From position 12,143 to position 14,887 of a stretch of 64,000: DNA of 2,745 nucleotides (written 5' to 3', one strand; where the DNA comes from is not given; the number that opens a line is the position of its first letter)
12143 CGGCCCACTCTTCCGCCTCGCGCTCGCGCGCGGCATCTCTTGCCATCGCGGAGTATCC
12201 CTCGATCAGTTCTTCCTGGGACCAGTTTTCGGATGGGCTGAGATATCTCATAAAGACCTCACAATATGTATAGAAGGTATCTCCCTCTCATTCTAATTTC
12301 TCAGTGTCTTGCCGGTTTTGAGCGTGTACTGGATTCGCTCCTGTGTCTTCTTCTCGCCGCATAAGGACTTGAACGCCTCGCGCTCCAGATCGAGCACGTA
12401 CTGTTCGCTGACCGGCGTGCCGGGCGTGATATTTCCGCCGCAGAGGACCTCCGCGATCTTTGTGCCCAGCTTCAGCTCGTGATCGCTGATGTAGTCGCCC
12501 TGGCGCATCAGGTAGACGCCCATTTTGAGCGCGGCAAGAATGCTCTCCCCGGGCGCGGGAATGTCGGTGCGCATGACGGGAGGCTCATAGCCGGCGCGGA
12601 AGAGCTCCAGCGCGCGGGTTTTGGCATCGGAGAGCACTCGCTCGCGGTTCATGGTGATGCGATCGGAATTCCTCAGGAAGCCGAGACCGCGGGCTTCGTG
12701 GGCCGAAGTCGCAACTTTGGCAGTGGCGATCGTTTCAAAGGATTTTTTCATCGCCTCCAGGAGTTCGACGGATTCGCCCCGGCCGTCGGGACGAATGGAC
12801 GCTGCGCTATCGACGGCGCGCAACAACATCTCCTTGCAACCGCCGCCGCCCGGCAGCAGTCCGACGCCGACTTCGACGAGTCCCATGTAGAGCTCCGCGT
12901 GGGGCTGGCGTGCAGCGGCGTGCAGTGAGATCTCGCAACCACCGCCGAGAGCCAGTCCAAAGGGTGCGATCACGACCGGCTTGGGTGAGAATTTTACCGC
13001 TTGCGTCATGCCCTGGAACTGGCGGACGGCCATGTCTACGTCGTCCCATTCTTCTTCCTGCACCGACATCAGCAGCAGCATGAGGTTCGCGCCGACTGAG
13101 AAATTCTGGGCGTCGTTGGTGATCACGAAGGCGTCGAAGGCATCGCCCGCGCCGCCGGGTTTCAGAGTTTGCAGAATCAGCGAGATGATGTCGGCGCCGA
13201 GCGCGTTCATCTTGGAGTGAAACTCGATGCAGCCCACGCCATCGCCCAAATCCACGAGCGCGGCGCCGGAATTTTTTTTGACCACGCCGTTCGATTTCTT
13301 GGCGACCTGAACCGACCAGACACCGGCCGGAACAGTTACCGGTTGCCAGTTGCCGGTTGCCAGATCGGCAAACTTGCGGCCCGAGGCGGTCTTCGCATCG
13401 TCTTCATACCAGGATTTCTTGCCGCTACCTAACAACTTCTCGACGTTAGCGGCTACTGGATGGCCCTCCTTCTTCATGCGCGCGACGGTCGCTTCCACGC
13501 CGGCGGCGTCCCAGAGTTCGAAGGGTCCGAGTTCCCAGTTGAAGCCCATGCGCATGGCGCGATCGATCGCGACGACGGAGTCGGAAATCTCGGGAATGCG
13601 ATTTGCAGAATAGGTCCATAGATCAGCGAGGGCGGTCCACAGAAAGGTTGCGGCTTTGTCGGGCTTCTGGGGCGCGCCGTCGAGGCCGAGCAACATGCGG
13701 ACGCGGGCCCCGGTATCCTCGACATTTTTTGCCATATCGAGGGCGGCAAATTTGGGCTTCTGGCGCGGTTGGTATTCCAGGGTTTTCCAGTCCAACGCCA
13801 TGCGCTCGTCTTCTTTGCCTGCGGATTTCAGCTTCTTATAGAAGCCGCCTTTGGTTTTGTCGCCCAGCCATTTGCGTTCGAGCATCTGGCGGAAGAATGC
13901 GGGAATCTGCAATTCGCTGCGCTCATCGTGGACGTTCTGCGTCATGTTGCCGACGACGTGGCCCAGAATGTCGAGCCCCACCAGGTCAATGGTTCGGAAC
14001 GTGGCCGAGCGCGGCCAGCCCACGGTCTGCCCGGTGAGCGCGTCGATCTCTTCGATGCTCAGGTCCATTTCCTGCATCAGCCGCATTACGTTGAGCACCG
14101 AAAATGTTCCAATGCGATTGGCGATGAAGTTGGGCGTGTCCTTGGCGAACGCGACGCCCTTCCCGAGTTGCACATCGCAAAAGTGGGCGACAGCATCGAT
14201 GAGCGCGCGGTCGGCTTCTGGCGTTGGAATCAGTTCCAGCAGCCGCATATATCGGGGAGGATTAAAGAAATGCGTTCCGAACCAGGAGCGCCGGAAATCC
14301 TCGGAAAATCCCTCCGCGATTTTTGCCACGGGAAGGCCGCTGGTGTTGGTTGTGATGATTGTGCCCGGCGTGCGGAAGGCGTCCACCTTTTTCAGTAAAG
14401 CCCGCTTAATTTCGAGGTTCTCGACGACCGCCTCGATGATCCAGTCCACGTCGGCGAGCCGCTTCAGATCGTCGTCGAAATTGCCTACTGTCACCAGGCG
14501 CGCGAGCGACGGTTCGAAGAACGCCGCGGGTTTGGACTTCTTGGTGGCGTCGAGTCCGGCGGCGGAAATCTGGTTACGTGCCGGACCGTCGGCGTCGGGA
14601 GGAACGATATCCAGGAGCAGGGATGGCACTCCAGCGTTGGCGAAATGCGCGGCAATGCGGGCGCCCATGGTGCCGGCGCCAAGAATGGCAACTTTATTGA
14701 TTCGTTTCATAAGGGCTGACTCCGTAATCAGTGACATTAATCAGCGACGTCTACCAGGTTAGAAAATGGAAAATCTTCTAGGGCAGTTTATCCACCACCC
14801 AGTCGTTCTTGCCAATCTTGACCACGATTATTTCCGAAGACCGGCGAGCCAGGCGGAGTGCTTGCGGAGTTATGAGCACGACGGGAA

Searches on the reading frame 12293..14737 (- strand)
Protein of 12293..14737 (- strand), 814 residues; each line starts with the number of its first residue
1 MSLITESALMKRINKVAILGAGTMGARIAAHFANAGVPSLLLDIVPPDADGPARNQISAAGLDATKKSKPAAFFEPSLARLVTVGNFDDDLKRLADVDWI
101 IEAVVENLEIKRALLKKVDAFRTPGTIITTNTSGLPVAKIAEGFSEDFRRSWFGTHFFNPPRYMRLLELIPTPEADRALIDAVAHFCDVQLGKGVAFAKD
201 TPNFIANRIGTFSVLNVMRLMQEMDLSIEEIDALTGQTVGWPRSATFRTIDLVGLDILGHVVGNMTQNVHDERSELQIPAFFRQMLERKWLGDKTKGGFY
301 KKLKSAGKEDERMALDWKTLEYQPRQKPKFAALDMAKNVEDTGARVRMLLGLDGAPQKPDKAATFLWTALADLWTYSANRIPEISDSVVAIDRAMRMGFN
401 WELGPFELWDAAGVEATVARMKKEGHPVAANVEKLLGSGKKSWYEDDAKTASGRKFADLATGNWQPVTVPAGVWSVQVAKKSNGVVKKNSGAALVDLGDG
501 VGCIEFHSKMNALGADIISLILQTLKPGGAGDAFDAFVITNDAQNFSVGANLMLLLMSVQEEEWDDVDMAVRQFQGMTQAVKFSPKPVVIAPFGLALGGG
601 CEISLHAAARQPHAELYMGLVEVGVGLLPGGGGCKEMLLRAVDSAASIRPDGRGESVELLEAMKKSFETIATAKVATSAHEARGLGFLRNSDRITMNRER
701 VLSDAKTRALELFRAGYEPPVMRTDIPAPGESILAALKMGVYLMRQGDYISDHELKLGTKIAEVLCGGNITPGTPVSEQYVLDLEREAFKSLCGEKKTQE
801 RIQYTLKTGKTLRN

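Call 37: search_protein_families(library=pfam, proteins=[window:12293-14737:-], max_evalue=0.001)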
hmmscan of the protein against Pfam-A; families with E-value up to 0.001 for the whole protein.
window:12293-14737:- (814 aa): 4 families
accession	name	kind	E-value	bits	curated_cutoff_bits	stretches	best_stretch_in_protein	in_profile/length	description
PF02737.24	3HCDH_N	-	1.5e-42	146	22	1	15-200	1-179/180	3-hydroxyacyl-CoA dehydrogenase, NAD binding domain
PF00725.27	3HCDH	-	3.6e-21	75.9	22.1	1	204-301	2-96/97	3-hydroxyacyl-CoA dehydrogenase, C-terminal domain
PF16113.10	ECH_2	-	7.5e-09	36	27.2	1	508-634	10-136/335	Enoyl-CoA hydratase/isomerase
PF00378.25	ECH_1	-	1.5e-07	31.5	27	1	499-643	4-145/251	Enoyl-CoA hydratase/isomerase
